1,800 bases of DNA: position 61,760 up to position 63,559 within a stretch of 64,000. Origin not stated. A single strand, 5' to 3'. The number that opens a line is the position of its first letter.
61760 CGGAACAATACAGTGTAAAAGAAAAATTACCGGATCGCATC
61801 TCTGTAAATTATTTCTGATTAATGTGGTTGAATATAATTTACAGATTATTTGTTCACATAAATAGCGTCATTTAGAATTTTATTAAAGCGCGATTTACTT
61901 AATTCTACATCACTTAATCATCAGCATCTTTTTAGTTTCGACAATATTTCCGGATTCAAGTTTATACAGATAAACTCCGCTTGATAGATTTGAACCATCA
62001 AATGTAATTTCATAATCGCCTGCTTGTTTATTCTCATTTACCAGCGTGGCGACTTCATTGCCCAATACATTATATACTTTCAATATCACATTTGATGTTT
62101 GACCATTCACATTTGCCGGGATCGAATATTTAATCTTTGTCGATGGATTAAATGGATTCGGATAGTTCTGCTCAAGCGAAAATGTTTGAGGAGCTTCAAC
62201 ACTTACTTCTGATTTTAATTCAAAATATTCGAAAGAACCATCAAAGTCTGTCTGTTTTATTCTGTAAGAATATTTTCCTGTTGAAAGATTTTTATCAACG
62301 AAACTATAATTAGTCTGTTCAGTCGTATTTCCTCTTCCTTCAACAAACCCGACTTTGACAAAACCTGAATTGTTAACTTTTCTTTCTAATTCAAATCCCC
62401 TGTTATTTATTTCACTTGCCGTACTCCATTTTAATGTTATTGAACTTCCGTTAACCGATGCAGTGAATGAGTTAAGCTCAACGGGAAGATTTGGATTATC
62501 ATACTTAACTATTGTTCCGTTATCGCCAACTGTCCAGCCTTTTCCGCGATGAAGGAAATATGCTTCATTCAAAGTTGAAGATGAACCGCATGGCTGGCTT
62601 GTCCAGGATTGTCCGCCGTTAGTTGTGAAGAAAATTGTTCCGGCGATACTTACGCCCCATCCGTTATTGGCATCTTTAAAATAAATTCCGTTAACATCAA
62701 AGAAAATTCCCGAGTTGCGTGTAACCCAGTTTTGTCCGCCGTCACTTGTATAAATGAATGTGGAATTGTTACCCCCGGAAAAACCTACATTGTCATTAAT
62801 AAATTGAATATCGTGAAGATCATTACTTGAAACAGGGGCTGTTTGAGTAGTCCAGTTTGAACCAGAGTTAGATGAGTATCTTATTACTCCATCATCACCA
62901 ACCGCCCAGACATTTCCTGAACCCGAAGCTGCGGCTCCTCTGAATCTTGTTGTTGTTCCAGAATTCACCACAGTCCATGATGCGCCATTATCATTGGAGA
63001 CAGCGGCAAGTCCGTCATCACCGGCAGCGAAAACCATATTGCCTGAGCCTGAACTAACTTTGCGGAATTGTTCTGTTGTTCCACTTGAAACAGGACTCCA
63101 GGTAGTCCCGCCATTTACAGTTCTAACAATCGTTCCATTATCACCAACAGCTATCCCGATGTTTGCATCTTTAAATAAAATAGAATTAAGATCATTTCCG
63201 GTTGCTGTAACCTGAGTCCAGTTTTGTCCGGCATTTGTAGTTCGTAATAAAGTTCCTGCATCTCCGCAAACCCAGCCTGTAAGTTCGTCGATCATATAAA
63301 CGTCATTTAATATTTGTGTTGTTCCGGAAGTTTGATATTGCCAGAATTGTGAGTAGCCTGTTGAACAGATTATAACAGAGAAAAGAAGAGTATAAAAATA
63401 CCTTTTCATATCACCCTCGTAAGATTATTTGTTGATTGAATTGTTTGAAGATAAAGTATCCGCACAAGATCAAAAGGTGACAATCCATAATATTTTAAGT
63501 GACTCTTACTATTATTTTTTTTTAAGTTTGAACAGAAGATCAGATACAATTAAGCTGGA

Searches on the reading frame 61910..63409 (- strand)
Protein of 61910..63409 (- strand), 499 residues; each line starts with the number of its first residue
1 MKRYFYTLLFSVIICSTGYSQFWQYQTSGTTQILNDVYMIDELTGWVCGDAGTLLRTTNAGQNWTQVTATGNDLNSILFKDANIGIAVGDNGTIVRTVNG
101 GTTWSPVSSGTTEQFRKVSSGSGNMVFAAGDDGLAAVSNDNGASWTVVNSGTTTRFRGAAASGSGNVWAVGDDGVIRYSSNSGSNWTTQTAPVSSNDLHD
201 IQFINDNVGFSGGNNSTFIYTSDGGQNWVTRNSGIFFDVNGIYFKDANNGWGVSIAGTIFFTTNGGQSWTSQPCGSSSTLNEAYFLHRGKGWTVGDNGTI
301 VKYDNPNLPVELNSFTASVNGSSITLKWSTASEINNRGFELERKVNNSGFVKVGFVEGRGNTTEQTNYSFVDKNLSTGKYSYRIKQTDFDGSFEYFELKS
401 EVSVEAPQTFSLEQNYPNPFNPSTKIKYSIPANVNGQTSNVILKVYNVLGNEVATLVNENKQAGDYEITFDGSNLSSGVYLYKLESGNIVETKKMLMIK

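Call 60: search_protein_families(library=pfam, proteins=[window:61910-63409:-], max_evalue=0.00001)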
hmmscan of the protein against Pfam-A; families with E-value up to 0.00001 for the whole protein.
window:61910-63409:- (499 aa): 4 families
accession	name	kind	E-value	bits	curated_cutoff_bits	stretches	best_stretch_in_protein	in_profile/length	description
PF14870.12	PSII_BNR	-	1.1e-22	81.2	27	1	74-189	20-140/303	Photosynthesis system II assembly factor YCF48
PF18962.6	Por_Secre_tail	-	1.9e-10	41.3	27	1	416-495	2-73/75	Secretion system C-terminal sorting domain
PF02012.26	BNR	-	2.5e-06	27.1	27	0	219-228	1-10/12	BNR/Asp-box repeat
PF13860.13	FlgD_ig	-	9.6e-06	25.9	27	0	432-485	16-74/79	FlgD Ig-like domain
